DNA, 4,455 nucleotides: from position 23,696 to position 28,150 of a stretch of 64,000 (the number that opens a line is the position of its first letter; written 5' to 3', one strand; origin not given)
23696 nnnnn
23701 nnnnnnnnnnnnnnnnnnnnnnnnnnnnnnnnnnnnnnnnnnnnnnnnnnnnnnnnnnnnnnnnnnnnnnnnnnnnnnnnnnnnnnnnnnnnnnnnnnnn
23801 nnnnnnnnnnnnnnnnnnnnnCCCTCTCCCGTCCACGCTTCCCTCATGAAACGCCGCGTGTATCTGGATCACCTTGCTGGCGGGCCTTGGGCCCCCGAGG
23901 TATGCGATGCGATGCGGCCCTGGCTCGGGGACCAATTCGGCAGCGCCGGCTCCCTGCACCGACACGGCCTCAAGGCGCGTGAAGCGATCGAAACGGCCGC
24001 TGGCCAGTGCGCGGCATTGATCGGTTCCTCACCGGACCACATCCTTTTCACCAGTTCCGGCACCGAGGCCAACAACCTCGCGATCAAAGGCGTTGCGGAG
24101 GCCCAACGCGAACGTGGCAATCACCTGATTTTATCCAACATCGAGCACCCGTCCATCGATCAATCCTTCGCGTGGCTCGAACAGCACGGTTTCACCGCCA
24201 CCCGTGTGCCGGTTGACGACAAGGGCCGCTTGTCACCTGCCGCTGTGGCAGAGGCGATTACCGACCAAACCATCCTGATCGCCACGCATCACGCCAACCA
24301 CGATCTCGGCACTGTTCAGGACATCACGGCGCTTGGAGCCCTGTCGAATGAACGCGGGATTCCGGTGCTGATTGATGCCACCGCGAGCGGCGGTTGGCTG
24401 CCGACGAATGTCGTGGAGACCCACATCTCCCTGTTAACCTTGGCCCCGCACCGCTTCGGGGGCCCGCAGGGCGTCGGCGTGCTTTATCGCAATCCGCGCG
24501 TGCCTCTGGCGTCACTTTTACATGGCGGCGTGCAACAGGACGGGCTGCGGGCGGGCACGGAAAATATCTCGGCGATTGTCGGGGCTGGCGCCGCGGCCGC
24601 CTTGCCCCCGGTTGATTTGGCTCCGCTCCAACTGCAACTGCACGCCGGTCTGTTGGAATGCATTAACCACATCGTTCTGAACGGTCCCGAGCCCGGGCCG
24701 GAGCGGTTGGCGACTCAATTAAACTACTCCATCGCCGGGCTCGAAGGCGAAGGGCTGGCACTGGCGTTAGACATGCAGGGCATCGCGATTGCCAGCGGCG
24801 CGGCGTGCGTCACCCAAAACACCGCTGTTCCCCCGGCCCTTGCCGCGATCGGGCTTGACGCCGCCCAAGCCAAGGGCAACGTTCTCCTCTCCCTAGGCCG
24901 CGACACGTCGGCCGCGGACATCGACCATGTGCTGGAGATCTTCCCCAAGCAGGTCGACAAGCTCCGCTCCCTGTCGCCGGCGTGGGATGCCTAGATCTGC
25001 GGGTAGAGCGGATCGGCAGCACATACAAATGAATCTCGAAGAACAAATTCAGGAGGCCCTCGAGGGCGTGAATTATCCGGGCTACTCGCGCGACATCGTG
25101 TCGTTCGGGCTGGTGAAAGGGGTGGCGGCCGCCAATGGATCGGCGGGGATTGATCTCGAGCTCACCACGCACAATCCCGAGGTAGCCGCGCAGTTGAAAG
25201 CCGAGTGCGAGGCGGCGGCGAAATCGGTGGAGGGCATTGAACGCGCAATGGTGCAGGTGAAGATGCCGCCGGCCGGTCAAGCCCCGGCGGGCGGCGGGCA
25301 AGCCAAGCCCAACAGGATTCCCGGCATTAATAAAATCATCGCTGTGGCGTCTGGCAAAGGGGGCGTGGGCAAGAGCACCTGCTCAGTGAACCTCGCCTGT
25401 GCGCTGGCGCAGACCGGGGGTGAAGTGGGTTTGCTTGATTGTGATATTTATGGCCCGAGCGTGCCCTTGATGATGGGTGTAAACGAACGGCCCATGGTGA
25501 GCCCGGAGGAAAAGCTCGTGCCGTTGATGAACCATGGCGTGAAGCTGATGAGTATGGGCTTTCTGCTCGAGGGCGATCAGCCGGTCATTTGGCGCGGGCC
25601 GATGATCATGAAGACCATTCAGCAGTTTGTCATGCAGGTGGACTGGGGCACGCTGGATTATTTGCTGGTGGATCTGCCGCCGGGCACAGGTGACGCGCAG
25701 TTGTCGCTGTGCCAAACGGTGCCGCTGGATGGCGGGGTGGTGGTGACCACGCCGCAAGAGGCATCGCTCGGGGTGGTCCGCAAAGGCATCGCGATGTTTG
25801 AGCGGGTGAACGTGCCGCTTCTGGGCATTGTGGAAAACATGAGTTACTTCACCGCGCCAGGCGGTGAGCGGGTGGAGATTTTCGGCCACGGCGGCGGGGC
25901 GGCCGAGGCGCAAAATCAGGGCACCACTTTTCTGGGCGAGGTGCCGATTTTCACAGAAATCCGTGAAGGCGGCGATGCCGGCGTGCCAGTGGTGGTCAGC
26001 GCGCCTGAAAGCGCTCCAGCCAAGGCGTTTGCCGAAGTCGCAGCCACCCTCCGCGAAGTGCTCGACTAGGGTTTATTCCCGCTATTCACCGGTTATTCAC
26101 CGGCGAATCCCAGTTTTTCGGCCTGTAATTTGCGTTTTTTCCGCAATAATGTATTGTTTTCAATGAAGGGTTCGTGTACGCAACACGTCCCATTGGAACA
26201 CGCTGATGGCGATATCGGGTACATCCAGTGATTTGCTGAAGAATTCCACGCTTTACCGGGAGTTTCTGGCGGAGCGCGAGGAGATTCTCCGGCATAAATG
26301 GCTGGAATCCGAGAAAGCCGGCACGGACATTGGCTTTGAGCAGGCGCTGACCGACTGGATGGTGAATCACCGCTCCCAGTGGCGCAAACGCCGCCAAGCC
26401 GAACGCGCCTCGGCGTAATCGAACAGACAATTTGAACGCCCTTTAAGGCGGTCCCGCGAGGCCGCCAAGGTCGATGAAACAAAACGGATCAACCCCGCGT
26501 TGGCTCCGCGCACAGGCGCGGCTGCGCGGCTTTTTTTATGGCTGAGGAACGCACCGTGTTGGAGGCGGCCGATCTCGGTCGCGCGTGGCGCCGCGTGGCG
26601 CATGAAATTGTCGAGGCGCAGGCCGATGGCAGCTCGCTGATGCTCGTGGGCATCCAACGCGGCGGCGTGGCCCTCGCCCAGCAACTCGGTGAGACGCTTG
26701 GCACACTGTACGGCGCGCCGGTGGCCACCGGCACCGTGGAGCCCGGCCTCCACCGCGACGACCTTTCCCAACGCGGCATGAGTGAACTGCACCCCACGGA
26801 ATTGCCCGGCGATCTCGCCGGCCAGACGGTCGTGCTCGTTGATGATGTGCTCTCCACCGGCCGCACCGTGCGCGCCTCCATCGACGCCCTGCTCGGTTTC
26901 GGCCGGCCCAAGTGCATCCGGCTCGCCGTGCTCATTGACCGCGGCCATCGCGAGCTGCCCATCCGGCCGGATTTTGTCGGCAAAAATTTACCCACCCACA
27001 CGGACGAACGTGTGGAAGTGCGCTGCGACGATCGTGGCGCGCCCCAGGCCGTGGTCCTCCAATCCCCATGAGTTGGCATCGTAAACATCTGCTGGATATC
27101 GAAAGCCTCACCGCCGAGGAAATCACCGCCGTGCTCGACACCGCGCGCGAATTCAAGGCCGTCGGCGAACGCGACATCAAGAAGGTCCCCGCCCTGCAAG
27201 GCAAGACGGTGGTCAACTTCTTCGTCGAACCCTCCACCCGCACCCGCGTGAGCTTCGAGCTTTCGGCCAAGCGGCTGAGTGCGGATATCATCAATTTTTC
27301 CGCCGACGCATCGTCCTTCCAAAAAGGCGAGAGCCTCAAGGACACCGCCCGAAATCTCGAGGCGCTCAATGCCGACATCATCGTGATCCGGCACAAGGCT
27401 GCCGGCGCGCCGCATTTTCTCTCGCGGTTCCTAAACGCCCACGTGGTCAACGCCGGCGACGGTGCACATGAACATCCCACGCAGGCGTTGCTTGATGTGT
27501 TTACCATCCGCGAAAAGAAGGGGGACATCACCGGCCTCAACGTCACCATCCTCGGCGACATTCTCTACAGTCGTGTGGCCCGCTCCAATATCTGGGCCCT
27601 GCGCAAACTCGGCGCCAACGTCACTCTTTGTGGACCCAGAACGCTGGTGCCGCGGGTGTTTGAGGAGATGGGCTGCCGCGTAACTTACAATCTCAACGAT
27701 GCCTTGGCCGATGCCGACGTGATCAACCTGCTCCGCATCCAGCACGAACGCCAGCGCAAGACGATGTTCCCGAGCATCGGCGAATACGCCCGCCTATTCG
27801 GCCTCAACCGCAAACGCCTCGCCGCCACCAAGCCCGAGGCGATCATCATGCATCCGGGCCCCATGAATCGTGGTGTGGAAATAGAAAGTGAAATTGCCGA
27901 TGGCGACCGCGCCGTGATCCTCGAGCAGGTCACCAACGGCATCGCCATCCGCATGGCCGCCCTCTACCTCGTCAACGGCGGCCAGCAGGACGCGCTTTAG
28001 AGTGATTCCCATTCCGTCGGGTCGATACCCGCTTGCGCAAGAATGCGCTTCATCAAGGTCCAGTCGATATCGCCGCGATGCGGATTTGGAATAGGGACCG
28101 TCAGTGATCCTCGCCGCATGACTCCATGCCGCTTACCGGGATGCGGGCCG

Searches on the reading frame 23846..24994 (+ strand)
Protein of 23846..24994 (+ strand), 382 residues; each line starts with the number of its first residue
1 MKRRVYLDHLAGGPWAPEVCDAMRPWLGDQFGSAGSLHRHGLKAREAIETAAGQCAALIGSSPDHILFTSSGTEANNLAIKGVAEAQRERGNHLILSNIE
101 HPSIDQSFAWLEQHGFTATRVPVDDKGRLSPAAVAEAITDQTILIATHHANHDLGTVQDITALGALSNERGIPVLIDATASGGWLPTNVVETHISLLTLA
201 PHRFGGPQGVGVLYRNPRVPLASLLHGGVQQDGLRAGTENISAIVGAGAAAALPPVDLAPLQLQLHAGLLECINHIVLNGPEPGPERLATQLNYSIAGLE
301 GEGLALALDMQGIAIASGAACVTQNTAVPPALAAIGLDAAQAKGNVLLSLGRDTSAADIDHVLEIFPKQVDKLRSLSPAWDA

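Call 37: search_protein_families(library=pfam, proteins=[window:23846-24994:+], max_evalue=0.001)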
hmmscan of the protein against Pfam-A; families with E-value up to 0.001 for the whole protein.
window:23846-24994:+ (382 aa): 3 families
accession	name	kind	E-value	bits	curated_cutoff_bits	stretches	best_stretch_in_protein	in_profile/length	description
PF00266.25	Aminotran_5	-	4.1e-46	158.1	21.5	1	5-361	1-370/371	Aminotransferase class-V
PF01212.27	Beta_elim_lyase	-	5.7e-08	32.9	27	1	64-179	48-170/288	Beta-eliminating lyase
PF01041.23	DegT_DnrJ_EryC1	-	9.4e-08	32.1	19.8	1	63-181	39-149/360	DegT/DnrJ/EryC1/StrS aminotransferase family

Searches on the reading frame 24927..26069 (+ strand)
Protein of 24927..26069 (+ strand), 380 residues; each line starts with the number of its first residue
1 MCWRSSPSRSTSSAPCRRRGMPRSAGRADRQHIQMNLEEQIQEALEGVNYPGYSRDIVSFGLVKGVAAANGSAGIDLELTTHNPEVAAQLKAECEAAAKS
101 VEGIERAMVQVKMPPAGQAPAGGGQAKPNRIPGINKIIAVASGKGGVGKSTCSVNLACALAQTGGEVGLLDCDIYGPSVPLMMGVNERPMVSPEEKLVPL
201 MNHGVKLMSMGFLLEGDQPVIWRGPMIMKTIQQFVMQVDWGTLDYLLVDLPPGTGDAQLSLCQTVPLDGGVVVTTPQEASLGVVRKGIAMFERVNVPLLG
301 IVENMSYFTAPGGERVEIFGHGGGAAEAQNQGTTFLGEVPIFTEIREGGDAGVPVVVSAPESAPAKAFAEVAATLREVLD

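Call 37: search_protein_families(library=pfam, proteins=[window:24927-26069:+], max_evalue=0.001)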
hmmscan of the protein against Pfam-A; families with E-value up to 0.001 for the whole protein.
window:24927-26069:+ (380 aa): 7 families
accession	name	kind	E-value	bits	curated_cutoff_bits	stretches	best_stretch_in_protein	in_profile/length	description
PF10609.15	ParA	-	1.1e-96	323.5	27.1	1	134-375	2-245/246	NUBPL iron-transfer P-loop NTPase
PF01656.29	CbiA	-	6e-12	46.1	25.4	1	138-230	1-54/125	CobQ/CobB/MinD/ParA nucleotide binding domain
PF01883.24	FeS_assembly_P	-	1.1e-11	45.2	23.5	1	38-111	1-73/73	Iron-sulfur cluster assembly protein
PF13614.12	AAA_31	-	5.6e-10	39.9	27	1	136-174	2-40/177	AAA domain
PF09140.17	MipZ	-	3.1e-06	27.2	20.7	1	137-175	2-40/262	ATPase MipZ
PF00142.24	Fer4_NifH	-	5e-06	26.6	25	1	142-186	6-50/271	4Fe-4S iron sulfur cluster binding proteins, NifH/frxC family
PF02374.21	ArsA_ATPase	-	8.1e-05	22.4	24.3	1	140-171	5-36/305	Anion-transporting ATPase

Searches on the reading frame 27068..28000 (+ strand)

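Call 37: search_protein_families(library=pfam, proteins=[window:27068-28000:+], max_evalue=0.001)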
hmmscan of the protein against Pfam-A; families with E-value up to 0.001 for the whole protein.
window:27068-28000:+ (310 aa): 2 families
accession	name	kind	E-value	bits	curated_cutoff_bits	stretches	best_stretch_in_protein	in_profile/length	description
PF02729.26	OTCace_N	-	2.2e-47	161.3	29.9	1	6-149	1-148/148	Aspartate/ornithine carbamoyltransferase, carbamoyl-P binding domain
PF00185.30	OTCace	-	1.6e-25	90.4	29.4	1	156-301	2-156/157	Aspartate/ornithine carbamoyltransferase, Asp/Orn binding domain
